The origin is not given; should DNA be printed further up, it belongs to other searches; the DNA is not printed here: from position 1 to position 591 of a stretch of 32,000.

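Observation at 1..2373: Serine-hydrolase domain fused in frame to a LeuRS that begins at the CP1 editing domain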

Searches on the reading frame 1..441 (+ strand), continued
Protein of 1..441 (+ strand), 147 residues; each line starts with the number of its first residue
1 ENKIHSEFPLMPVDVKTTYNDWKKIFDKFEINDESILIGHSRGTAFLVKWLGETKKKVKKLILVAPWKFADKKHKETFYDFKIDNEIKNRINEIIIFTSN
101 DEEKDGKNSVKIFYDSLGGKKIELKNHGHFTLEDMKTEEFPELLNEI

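Call 64: search_protein_families(library=ncbifam, proteins=[P0271, P0128, P0162, P0226], max_evalue=0.00001)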
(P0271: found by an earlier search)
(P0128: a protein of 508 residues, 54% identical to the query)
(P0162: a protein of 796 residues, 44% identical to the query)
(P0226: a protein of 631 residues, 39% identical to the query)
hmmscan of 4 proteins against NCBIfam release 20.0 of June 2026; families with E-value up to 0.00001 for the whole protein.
P0271 (1190 aa): 14 families
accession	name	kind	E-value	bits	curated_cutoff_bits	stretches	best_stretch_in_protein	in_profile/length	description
NF004349.1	PRK05729.1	equivalog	1.2e-147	493.6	704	3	164-638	105-460/860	valine--tRNA ligase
TIGR00422.1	valS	equivalog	4.3e-132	441.9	612.1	4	179-430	122-338/863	valine--tRNA ligase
NF011492.0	PRK14900.1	equivalog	2e-95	320.6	1783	4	164-425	117-343/1044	valine--tRNA ligase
NF009687.0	PRK13208.1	equivalog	1.8e-71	241.4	738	3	7-426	4-333/801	valine--tRNA ligase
TIGR00392.1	ileS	equivalog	8e-55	186.4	621.4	4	327-636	292-554/861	isoleucine--tRNA ligase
NF000540.1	alt_ValS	exception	1.5e-31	109.2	900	3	1061-1160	522-627/827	valine--tRNA ligase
NF000257.1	MupA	exception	2.1e-24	85.4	1900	2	1053-1179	525-648/1024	mupirocin-resistant isoleucine--tRNA ligase MupA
NF008957.0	PRK12300.1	subfamily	1.1e-23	83.2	677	1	14-317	5-240/946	leucine--tRNA ligase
TIGR00395.1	leuS_arch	equivalog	4.8e-20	71.2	648.5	1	22-317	3-234/938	leucine--tRNA ligase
TIGR00396.1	leuS_bact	equivalog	5.1e-20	71.2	548.4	0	179-240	102-163/843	leucine--tRNA ligase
NF000258.1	MupB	exception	2.4e-19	68.7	1900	1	1075-1156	549-630/1033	mupirocin-resistant isoleucine--tRNA ligase MupB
NF040702.1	ileS_w_GNAT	exception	1.5e-16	59.2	1999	0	1091-1169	756-835/1100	isoleucine--tRNA ligase, N-acetyltransferase domain-containing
TIGR00398.1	metG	equivalog_domain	4.1e-11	42.3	336.35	0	1105-1142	319-356/530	methionine--tRNA ligase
NF008900.0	PRK12267.1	equivalog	1e-10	40.8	598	1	1059-1143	247-329/648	methionine--tRNA ligase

P0128 (508 aa): 13 families
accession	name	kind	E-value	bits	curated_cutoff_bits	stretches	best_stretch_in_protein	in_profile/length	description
TIGR03937.1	PgaC_IcaA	equivalog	2.4e-20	72.9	422.3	1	2-183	46-219/407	poly-beta-1,6-N-acetyl-D-glucosamine synthase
NF007482.0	PRK10073.1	equivalog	1.1e-15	57.5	423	1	2-113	7-120/334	glycosyltransferase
NF038299.1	EPS_HpsN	equivalog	6.2e-13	48.4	425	1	2-179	2-180/317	hormogonium polysaccharide biosynthesis glycosyltransferase HpsN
NF041875.1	EPS_EpsD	equivalog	1.1e-12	48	370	1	3-114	1-115/325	exopolysaccharide biosynthesis glycosyltransferase EpsD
NF041394.1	GtaseAglG_Halo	equivalog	5.4e-12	45.6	440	1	1-129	1-132/304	glucosyl-dolichyl phosphate glucuronosyltransferase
TIGR03965.1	mycofact_glyco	equivalog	6.1e-12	45.1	280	1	2-118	75-194/467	mycofactocin biosynthesis glycosyltransferase MftF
TIGR04242.1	nodulat_NodC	equivalog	5e-11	42.2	550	1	3-179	50-221/395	chitooligosaccharide synthase NodC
NF047683.1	TeichurnBiosyTuaG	equivalog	2.3e-09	37.3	400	1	2-127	7-132/252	teichuronic acid biosynthesis protein TuaG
TIGR03111.1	glyc2_xrt_Gpos1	hypoth_equivalog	3.4e-09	36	363.95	1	2-179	50-230/439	TIGR03111 family XrtG-associated glycosyltransferase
NF053739.1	GlytfEpsEBac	equivalog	4.7e-09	35.6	450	1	2-105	2-109/265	glycosyltransferase EpsE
TIGR04283.1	glyco_like_mftF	equivalog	8e-08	32.1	182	1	3-109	1-103/221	TIGR04283 family arsenosugar biosynthesis glycosyltransferase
NF050050.1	ProtGlycPglI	equivalog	7.5e-07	28.8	500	1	2-104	3-109/306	GalNAc(5)-diNAcBac-PP-undecaprenol beta-1,3-glucosyltransferase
NF047588.1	GlcsyltransPgfSStrep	equivalog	1.3e-06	27.9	500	1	1-105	1-112/308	glycosyltransferase PgfS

P0162 (796 aa): 27 families (the best 25 are shown)
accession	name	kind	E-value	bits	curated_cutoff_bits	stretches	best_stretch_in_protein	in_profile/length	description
NF003673.1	PRK05298.1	equivalog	2e-284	945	743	2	3-407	11-408/653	excinuclease ABC subunit UvrB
TIGR00631.1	uvrb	equivalog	5.1e-278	923.8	750.1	2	3-407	11-408/658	excinuclease ABC subunit UvrB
TIGR00580.2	mfd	equivalog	3.5e-15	55.5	800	1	165-280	1-104/907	transcription-repair coupling factor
TIGR00595.1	priA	equivalog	5.7e-13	48.3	230.35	1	650-757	272-387/509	replication restart helicase PriA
TIGR00643.1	recG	equivalog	1.2e-12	47.4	659.4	1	653-760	470-572/629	ATP-dependent DNA helicase RecG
NF007966.0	PRK10689.1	equivalog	2.7e-12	45.2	1329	1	23-268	16-236/1148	transcription-repair coupling factor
NF004067.0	PRK05580.1-4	equivalog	5.3e-12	44.9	763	0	652-757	496-609/737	primosomal protein N'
NF004066.1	PRK05580.1-3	equivalog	1.3e-11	43.5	813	2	684-750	581-655/788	primosomal protein N'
NF004070.0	PRK05580.2-2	equivalog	2.1e-11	42.7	921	0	653-772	495-622/729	primosomal protein N'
NF004069.0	PRK05580.2-1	equivalog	3.2e-10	39.1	767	1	652-753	389-497/612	primosomal protein N'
NF010337.0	PRK13766.1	equivalog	1.1e-09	37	610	1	628-780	352-506/781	Hef nuclease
NF008165.0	PRK10917.1-3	equivalog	1.7e-09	36.8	711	0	653-762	496-601/692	ATP-dependent DNA helicase RecG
NF053636.1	DDHlcsCsdAPsy1082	equivalog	1.7e-09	36.7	890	1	642-790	242-383/512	DEAD/DEAH box helicase CsdA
TIGR04095.1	dnd_restrict_1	equivalog_domain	4.3e-09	35.9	600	0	623-747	259-388/451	DNA phosphorothioation system restriction enzyme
NF053631.1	RNA_helic_CshA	equivalog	5.9e-08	32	646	1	624-774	219-364/434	degradosome RNA helicase CshA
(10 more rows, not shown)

P0226 (631 aa): 22 families
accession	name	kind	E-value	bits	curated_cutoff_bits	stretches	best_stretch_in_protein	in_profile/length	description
TIGR03594.1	GTPase_EngA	equivalog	2e-113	379.7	306.7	2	368-617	169-432/432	ribosome biogenesis GTPase Der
NF002828.0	PRK03003.1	equivalog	2.8e-91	306.5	631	2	358-625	200-475/477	ribosome biogenesis GTPase Der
NF007071.0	PRK09518.1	equivalog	1.6e-90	304.6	953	2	374-621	444-702/706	bifunctional cytidylate kinase/GTPase Der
TIGR00450.1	mnmE_trmE_thdF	equivalog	5.2e-58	197.2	252.6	2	370-523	205-356/446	tRNA uridine-5-carboxymethylaminomethyl(34) synthesis GTPase MnmE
NF003661.0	PRK05291.1-3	equivalog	2.7e-57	195.1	380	2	375-547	217-373/448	tRNA uridine-5-carboxymethylaminomethyl(34) synthesis GTPase MnmE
NF000908.1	PRK00089.1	equivalog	6.1e-52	176.7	237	2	377-545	6-168/291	GTPase Era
TIGR00231.1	small_GTP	domain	2e-48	164.2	42.5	2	375-536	4-158/164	GTP-binding protein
TIGR03918.1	GTP_HydF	equivalog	1.1e-47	162.7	325.55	2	6-168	9-169/392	[FeFe] hydrogenase H-cluster maturation GTPase HydF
TIGR00436.1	era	equivalog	8.2e-44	150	116.25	2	376-541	2-160/270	GTPase Era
TIGR03596.1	GTPase_YlqF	equivalog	3e-25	89.1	208.2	1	370-432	114-173/276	ribosome biogenesis GTPase YlqF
TIGR03598.1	GTPase_YsxC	equivalog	1.2e-23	83.8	124.45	2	375-537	19-182/186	ribosome biogenesis GTP-binding protein YihA/YsxC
TIGR00437.1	feoB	equivalog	2.6e-18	66.1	315.65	1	381-542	1-152/594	ferrous iron transport protein B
TIGR03156.1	GTP_HflX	equivalog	9.8e-17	60.9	216.75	1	3-165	188-350/351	GTPase HflX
TIGR03597.1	GTPase_YqeH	equivalog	2.9e-16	59.6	297.4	1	378-442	159-225/361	ribosome biogenesis GTPase YqeH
NF003255.0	PRK04213.1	equivalog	9.4e-11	41.4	164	0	375-431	10-61/204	GTP-binding protein EngB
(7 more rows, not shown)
